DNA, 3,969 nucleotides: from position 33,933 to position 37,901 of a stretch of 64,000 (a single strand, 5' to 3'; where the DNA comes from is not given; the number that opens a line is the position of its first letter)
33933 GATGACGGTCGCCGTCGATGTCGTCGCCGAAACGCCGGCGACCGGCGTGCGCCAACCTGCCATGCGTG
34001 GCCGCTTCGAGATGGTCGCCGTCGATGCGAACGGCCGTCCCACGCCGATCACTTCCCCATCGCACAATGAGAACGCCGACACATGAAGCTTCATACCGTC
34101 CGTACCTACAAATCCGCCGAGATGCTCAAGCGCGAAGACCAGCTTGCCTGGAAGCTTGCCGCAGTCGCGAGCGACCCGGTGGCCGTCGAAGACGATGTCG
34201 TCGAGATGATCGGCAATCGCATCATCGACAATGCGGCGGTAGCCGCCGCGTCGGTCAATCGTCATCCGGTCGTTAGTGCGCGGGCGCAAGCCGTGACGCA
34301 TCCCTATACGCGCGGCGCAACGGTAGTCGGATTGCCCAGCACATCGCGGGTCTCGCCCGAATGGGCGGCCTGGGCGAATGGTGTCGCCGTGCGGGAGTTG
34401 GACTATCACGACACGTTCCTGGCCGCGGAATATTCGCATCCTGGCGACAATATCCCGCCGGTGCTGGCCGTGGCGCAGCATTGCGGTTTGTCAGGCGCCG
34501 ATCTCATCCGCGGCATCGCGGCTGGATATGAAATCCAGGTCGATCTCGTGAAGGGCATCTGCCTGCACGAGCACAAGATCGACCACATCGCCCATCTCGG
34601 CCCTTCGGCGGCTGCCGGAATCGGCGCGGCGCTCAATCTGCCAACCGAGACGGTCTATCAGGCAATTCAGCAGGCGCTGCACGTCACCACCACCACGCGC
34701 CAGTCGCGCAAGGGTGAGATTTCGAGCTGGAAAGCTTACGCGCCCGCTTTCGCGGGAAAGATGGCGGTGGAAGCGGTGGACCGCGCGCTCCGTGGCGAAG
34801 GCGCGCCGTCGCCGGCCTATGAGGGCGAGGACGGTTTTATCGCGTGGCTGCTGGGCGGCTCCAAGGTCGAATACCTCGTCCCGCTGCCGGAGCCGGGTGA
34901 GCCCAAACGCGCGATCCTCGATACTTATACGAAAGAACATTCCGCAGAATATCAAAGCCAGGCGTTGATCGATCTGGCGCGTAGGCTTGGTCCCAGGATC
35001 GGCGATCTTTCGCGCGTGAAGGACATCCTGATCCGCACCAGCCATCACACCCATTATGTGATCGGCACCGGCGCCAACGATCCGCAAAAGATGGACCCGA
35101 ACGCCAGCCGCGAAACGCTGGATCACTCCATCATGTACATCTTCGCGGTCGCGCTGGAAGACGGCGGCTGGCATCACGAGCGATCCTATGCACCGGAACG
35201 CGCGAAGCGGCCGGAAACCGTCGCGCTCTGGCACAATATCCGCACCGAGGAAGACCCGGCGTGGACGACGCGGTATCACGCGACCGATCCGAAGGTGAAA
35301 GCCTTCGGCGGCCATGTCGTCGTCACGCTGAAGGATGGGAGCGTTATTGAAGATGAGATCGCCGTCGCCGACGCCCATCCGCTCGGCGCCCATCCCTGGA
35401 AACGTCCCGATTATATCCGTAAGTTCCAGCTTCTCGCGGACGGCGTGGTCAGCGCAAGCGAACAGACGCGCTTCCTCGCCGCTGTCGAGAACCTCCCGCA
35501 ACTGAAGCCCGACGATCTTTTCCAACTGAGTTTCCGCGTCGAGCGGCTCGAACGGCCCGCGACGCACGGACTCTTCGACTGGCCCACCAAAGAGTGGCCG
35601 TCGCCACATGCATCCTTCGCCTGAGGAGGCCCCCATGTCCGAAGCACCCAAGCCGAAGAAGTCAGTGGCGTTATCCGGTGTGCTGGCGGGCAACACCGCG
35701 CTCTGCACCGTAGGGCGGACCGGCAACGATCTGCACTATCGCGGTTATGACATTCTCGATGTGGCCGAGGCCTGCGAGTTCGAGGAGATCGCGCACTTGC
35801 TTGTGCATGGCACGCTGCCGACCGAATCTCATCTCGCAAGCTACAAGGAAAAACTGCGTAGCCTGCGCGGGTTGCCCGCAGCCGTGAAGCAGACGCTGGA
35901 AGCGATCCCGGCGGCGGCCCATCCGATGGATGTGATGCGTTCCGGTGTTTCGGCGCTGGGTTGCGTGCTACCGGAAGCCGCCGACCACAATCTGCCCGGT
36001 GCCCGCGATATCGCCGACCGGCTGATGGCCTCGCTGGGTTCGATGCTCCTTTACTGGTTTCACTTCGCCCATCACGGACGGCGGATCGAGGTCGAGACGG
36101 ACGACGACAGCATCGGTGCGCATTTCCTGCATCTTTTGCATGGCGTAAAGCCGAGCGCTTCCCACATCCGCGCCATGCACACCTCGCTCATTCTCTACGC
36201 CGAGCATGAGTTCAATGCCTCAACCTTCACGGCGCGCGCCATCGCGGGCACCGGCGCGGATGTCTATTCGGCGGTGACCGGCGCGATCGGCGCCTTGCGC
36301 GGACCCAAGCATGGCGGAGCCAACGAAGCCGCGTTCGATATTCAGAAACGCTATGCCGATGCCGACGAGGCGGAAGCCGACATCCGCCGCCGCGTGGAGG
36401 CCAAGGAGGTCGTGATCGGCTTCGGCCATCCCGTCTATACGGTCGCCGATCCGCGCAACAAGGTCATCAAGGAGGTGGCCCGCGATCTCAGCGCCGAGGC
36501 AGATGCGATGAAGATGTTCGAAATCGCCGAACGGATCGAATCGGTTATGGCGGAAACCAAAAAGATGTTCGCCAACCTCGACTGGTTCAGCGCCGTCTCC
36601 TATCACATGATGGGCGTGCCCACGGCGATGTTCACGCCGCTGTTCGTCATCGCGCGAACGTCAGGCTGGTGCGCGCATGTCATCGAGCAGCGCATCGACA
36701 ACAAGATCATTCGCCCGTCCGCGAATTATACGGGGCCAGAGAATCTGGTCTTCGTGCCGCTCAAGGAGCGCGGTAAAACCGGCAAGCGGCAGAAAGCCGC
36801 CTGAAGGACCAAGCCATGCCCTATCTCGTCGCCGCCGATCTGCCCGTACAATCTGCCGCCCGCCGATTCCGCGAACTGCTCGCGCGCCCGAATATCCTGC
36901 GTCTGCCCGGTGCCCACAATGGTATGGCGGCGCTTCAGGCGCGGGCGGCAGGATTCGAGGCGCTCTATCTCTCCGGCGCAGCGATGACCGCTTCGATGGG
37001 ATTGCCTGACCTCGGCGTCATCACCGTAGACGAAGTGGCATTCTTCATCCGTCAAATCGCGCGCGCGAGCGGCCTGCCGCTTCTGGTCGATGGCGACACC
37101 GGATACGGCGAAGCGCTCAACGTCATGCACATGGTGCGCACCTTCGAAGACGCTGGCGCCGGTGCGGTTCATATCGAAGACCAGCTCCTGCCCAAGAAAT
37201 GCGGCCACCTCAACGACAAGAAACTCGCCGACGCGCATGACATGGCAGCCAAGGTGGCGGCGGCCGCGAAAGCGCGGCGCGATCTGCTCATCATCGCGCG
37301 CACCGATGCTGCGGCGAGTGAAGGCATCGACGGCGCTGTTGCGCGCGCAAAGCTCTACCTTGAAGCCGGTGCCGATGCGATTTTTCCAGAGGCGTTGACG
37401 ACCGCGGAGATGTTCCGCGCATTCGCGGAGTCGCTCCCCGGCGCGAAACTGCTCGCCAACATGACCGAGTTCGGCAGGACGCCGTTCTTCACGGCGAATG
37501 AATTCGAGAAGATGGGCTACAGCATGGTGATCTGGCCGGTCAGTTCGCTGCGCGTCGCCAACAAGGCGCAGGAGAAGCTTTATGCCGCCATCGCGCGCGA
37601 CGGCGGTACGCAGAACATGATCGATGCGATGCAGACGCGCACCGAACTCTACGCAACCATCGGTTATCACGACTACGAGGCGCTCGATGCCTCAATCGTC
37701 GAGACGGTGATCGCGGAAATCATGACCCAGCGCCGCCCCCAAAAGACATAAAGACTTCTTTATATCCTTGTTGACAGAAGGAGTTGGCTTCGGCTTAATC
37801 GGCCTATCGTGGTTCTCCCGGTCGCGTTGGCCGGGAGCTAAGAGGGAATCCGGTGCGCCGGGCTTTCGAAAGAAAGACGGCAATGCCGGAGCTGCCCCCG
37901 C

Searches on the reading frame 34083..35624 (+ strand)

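Call 62: search_protein_families(library=pfam, proteins=[window:34083-35624:+], max_evalue=0.0001)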
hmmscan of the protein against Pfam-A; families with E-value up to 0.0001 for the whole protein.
window:34083-35624:+ (513 aa): 2 families
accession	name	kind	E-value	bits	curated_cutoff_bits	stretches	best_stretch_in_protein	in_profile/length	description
PF03972.19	MmgE_PrpD_N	-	5.1e-67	226.1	32.1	1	20-264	2-243/244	MmgE/PrpD N-terminal domain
PF19305.4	MmgE_PrpD_C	-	7.6e-40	137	32.1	1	286-471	1-171/173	MmgE/PrpD C-terminal domain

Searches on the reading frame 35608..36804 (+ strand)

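Call 62: search_protein_families(library=pfam, proteins=[window:35608-36804:+], max_evalue=0.0001)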
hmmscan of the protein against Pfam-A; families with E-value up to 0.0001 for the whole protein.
window:35608-36804:+ (398 aa): 1 family
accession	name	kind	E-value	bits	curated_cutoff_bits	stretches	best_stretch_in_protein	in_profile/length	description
PF00285.26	Citrate_synt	-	1.3e-120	403.1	27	1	22-371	2-357/357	Citrate synthase, C-terminal domain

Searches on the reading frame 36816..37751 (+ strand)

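Call 62: search_protein_families(library=pfam, proteins=[window:36816-37751:+], max_evalue=0.0001)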
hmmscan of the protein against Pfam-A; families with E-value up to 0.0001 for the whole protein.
window:36816-37751:+ (311 aa): 2 families
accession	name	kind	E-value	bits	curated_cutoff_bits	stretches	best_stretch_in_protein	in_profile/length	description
PF13714.12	PEP_mutase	-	8.9e-45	153.6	31.5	1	18-259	1-239/240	Phosphoenolpyruvate phosphomutase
PF00463.27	ICL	-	8.6e-13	48.1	26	1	88-214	151-281/526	Isocitrate lyase family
